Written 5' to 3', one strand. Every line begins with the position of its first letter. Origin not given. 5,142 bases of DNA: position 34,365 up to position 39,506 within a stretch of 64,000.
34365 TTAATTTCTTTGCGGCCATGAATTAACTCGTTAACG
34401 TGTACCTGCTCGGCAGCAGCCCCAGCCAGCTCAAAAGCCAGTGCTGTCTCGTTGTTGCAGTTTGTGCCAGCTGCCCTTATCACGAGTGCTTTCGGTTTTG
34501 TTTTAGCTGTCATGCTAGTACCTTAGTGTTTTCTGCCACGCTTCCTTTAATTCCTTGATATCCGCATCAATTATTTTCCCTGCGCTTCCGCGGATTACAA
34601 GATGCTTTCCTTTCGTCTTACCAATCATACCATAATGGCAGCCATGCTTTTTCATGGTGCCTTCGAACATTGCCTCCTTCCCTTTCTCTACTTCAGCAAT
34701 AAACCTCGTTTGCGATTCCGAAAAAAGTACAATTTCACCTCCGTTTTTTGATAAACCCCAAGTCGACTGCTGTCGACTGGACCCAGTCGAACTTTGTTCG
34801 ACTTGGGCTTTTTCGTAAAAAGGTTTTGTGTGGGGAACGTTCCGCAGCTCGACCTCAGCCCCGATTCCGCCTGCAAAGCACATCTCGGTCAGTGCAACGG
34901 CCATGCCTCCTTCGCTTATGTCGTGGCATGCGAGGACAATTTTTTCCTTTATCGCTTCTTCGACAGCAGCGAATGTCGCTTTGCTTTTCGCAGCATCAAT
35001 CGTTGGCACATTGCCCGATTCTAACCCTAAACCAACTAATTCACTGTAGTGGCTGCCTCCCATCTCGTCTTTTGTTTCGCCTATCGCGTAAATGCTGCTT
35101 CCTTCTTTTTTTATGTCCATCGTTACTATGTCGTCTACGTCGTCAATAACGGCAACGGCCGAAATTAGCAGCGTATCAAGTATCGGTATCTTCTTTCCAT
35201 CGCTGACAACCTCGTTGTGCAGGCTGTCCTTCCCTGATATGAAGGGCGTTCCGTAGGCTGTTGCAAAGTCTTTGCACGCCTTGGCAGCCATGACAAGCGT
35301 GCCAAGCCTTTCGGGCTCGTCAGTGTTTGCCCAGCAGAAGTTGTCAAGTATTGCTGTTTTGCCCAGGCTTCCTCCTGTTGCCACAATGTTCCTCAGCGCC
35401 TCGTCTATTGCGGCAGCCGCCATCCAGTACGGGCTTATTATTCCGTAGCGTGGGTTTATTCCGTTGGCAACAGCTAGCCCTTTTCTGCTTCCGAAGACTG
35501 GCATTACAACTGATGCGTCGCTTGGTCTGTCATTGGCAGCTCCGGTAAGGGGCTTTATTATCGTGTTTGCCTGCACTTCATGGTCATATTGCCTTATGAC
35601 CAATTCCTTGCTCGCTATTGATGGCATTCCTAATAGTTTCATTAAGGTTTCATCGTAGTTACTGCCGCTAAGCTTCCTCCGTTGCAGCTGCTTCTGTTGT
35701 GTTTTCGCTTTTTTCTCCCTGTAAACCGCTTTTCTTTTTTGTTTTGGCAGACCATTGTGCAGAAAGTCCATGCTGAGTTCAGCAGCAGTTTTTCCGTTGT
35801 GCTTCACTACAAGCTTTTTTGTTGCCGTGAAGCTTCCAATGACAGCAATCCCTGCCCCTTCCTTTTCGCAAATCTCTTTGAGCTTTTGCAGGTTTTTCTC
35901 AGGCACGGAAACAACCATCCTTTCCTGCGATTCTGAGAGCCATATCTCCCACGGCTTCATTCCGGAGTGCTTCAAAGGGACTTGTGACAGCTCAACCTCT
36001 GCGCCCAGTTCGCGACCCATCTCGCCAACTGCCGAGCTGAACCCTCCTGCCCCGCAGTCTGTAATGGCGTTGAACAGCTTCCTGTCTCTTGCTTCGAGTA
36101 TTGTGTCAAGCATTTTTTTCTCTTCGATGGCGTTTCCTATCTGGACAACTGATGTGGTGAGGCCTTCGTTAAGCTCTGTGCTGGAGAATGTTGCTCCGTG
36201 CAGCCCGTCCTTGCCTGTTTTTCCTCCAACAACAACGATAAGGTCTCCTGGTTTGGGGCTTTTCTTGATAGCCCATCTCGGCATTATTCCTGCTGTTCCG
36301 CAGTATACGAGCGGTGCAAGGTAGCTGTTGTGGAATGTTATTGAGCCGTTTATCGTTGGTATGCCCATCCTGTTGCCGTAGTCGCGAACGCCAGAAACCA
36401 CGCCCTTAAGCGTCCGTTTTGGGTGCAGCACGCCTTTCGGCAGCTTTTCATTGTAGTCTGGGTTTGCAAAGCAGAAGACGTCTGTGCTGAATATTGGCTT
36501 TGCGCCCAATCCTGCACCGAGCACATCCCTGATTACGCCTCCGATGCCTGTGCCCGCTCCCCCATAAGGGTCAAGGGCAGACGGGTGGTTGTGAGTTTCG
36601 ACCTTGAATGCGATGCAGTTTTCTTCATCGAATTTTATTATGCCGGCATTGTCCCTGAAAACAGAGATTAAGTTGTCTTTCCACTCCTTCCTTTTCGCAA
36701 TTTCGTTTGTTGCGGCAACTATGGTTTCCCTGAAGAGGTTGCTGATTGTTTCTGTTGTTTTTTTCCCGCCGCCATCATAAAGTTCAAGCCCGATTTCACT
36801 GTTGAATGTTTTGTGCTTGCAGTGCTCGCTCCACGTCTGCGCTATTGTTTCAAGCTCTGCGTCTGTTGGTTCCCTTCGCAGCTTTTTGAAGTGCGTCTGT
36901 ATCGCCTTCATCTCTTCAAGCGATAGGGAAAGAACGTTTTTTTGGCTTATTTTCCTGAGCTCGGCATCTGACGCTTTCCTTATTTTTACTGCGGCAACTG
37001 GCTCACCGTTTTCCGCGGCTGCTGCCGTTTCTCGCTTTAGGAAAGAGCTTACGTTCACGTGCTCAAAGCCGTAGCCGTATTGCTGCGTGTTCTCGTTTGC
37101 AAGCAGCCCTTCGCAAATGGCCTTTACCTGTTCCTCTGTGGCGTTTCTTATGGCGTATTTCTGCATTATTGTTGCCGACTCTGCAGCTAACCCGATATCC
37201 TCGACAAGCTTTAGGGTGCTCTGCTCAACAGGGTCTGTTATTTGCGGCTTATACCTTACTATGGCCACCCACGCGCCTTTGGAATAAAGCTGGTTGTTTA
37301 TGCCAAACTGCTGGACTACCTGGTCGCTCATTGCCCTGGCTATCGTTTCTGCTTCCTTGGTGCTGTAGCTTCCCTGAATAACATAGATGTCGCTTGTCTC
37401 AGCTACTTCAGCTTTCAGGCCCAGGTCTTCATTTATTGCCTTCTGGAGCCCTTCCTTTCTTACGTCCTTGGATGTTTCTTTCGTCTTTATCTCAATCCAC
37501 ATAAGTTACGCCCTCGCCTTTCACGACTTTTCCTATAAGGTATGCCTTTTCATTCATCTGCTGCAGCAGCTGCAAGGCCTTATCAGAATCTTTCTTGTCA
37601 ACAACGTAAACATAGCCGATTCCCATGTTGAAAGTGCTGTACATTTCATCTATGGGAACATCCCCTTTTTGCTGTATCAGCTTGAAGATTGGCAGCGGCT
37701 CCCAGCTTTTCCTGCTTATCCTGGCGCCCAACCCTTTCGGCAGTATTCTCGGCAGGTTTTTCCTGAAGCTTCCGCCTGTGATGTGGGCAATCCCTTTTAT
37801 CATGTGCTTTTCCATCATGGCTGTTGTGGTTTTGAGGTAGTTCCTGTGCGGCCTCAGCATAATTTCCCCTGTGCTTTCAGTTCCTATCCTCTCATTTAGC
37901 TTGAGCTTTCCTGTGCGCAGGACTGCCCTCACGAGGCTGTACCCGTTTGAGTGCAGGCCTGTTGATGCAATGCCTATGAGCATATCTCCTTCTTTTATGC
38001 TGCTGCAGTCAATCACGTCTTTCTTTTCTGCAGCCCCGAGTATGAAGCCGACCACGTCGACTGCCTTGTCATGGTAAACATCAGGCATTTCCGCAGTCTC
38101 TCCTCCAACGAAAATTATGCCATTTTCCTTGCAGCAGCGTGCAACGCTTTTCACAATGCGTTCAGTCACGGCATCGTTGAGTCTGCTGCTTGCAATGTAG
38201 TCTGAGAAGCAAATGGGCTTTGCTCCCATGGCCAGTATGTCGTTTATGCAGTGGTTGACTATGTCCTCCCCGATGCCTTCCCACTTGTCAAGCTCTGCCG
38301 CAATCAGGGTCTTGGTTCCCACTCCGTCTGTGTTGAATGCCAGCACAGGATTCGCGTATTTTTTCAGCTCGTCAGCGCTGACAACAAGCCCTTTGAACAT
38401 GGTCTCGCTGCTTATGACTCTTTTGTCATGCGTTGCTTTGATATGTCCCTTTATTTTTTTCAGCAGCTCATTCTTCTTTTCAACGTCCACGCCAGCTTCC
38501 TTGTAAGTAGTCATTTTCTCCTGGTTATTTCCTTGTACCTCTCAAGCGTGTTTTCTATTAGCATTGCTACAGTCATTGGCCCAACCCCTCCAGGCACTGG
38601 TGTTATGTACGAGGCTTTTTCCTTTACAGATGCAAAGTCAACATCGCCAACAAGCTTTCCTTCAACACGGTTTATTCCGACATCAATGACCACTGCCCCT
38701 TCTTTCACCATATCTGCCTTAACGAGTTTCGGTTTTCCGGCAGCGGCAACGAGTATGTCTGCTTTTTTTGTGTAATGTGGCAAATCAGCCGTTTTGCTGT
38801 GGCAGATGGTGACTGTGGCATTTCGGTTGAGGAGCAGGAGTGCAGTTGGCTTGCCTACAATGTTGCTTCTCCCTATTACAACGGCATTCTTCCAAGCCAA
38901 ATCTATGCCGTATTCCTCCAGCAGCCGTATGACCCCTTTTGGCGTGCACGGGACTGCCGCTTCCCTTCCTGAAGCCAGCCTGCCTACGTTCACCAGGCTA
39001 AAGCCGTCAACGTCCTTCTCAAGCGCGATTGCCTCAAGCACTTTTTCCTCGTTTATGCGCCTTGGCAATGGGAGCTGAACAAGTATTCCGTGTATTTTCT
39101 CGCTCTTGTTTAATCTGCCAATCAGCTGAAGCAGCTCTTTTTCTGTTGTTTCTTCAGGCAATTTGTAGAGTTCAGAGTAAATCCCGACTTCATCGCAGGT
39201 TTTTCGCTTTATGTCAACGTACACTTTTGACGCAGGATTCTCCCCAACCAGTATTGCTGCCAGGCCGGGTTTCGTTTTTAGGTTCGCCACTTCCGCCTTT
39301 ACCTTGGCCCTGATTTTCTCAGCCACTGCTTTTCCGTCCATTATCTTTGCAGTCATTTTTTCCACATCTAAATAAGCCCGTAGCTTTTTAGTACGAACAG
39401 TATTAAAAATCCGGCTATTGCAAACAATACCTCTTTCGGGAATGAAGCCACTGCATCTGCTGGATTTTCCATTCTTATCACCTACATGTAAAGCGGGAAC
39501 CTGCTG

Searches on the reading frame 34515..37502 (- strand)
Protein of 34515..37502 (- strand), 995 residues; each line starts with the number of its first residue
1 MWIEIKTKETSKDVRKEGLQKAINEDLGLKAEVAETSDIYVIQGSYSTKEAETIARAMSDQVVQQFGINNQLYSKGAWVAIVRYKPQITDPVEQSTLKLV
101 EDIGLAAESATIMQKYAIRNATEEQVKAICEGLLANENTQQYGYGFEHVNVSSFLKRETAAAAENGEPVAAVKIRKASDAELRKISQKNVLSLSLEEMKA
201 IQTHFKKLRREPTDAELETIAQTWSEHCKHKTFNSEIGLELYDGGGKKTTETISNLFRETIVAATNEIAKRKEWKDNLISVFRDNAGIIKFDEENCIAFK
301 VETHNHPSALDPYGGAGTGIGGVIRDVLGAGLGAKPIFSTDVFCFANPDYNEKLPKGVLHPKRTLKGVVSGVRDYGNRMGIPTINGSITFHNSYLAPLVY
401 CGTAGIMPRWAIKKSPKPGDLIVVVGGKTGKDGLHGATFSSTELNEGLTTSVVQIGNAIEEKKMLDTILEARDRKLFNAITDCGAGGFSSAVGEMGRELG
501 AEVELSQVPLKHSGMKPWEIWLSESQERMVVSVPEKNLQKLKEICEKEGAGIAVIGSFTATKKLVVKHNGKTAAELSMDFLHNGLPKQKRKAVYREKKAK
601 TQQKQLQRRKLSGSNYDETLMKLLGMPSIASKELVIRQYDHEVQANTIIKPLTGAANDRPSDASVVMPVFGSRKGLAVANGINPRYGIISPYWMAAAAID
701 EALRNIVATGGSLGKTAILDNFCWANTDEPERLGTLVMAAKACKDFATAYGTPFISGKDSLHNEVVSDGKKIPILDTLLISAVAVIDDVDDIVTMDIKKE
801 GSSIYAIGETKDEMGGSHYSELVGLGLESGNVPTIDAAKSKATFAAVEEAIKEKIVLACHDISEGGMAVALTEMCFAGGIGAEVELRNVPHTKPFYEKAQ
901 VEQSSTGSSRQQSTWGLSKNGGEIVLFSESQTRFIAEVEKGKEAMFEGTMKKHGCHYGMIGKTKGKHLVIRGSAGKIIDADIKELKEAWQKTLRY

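Call 74: search_protein_families(library=pfam, proteins=[window:34515-37502:-], max_evalue=0.00001)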
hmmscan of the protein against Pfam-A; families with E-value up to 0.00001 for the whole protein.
window:34515-37502:- (995 aa): 3 families
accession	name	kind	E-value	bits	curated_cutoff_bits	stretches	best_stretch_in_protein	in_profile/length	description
PF02769.27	AIRS_C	-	1.2e-51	175.5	23.1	2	417-568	1-155/156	AIR synthase related protein, C-terminal domain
PF00586.29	AIRS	-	1.5e-27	96.7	24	2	284-407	2-112/112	AIR synthase related protein, N-terminal domain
PF18072.6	FGAR-AT_linker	-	4.1e-20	72.5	26.6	1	182-231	1-50/50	Formylglycinamide ribonucleotide amidotransferase linker domain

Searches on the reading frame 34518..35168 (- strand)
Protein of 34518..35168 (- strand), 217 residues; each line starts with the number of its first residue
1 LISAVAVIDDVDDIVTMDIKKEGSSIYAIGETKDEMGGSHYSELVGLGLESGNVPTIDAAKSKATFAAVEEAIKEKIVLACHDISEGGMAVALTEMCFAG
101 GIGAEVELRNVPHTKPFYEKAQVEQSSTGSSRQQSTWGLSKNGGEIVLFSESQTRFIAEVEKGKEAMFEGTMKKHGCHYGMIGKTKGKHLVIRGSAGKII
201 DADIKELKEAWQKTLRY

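Call 70: search_solved_structures(query=window:34518-35168:-, show_alignments=2, max_evalue=0.001)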
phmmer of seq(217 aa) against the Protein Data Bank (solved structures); distinct sequences matched with E-value up to 0.001: 15.
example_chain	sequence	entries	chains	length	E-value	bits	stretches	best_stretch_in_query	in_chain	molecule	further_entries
3viu_A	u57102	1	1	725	2.7e-23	86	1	4-110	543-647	Phosphoribosylformylglycinamidine synthase 2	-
6jt8_A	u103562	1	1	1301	2.2e-11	47.1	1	2-109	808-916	Phosphoribosylformylglycinamidine synthase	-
6jta_A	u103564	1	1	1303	2.2e-11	47.1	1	2-109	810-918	Phosphoribosylformylglycinamidine synthase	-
4l78_A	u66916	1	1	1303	2.2e-11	47.1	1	2-109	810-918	Phosphoribosylformylglycinamidine synthase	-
6jt7_A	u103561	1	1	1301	2.2e-11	47.1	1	2-109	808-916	Phosphoribosylformylglycinamidine synthase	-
1t3t_A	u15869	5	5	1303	2.2e-11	47.1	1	2-109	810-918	Phosphoribosylformylglycinamidine synthase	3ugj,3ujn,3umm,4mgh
6lyo_A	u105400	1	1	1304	2.2e-11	47.1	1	2-109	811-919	Phosphoribosylformylglycinamidine synthase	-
7dw7_A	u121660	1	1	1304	2.2e-11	47.1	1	2-109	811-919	Phosphoribosylformylglycinamidine synthase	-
6lym_A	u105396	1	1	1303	2.2e-11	47.1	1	2-109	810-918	Phosphoribosylformylglycinamidine synthase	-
4r7g_A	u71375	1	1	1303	2.2e-11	47.1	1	2-109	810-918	Phosphoribosylformylglycinamidine synthase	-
6lyl_A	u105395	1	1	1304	2.2e-11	47.1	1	2-109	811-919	Phosphoribosylformylglycinamidine synthase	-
6lyk_A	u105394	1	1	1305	2.2e-11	47.1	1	2-109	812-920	Phosphoribosylformylglycinamidine synthase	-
6jt9_A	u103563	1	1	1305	2.3e-11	47.1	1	2-109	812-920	Phosphoribosylformylglycinamidine synthase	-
4lgy_A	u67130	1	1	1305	2.3e-11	47.1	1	2-109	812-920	Phosphoribosylformylglycinamidine synthase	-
9n9w_A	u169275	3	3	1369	4.9e-08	36.2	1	2-108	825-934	Phosphoribosylformylglycinamidine synthase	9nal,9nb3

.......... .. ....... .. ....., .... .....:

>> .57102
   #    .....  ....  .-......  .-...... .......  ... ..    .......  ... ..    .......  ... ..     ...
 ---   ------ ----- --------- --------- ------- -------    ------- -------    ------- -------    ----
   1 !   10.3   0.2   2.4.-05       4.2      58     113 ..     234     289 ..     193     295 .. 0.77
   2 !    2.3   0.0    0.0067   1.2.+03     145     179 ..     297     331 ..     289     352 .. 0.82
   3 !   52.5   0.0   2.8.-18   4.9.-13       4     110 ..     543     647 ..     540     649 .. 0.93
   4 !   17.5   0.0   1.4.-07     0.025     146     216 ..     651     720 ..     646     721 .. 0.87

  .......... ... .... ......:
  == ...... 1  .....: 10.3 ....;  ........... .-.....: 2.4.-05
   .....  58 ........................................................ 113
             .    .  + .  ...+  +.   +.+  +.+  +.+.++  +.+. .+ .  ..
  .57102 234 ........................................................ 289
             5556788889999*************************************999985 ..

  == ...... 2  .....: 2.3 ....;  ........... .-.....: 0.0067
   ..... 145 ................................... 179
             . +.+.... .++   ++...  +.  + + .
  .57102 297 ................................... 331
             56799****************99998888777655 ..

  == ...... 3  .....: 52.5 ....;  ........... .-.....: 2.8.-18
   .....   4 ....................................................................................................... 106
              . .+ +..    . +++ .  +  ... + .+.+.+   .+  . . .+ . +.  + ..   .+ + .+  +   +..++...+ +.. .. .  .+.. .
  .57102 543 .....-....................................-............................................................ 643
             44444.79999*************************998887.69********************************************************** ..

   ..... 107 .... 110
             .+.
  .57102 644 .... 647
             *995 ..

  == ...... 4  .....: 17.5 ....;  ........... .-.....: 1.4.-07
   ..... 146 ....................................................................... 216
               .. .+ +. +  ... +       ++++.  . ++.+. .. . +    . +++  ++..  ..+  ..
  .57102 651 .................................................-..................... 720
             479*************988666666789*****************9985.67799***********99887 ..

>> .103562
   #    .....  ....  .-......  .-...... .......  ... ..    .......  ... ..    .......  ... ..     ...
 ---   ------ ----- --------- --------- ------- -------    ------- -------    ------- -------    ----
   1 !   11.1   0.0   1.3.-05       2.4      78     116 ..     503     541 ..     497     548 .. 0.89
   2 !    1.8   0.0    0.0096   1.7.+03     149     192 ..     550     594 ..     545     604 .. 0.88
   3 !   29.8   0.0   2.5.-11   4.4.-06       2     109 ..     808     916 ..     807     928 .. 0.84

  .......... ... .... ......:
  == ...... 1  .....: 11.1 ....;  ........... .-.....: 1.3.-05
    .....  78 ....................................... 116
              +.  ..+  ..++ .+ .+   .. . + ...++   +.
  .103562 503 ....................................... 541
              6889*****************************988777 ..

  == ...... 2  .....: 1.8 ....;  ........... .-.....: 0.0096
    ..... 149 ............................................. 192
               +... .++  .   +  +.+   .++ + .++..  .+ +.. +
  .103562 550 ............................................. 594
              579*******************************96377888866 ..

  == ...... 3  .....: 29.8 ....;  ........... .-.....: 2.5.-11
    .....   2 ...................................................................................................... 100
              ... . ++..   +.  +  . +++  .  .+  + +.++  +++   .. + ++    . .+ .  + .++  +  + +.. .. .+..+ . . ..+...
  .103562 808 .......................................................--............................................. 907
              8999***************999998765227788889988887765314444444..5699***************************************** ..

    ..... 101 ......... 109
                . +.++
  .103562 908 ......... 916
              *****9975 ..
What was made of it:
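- The PurL insert maps to a 3-residue turn of the solved PurL 3VIU (call 70).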

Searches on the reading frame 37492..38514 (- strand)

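Call 82: search_protein_families(library=pfam, proteins=[window:37492-38514:-], max_evalue=0.0001)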
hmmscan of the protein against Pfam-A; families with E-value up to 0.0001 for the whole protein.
window:37492-38514:- (340 aa): 2 families
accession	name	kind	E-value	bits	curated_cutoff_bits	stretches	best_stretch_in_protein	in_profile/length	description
PF02769.27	AIRS_C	-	2.3e-29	103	23.1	1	174-337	1-152/156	AIR synthase related protein, C-terminal domain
PF00586.29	AIRS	-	2.7e-22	79.7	24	1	57-161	14-111/112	AIR synthase related protein, N-terminal domain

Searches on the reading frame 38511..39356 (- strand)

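Call 82: search_protein_families(library=pfam, proteins=[window:38511-39356:-], max_evalue=0.0001)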
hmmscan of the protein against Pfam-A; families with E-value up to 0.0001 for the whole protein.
window:38511-39356:- (281 aa): 2 families
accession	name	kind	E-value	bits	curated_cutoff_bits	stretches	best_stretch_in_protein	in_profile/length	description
PF02882.25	THF_DHG_CYH_C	-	5.9e-74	247.2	27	1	122-276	3-158/160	Tetrahydrofolate dehydrogenase/cyclohydrolase, NAD(P)-binding domain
PF00763.28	THF_DHG_CYH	-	1.7e-43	148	32.8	1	6-117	1-115/115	Tetrahydrofolate dehydrogenase/cyclohydrolase, catalytic domain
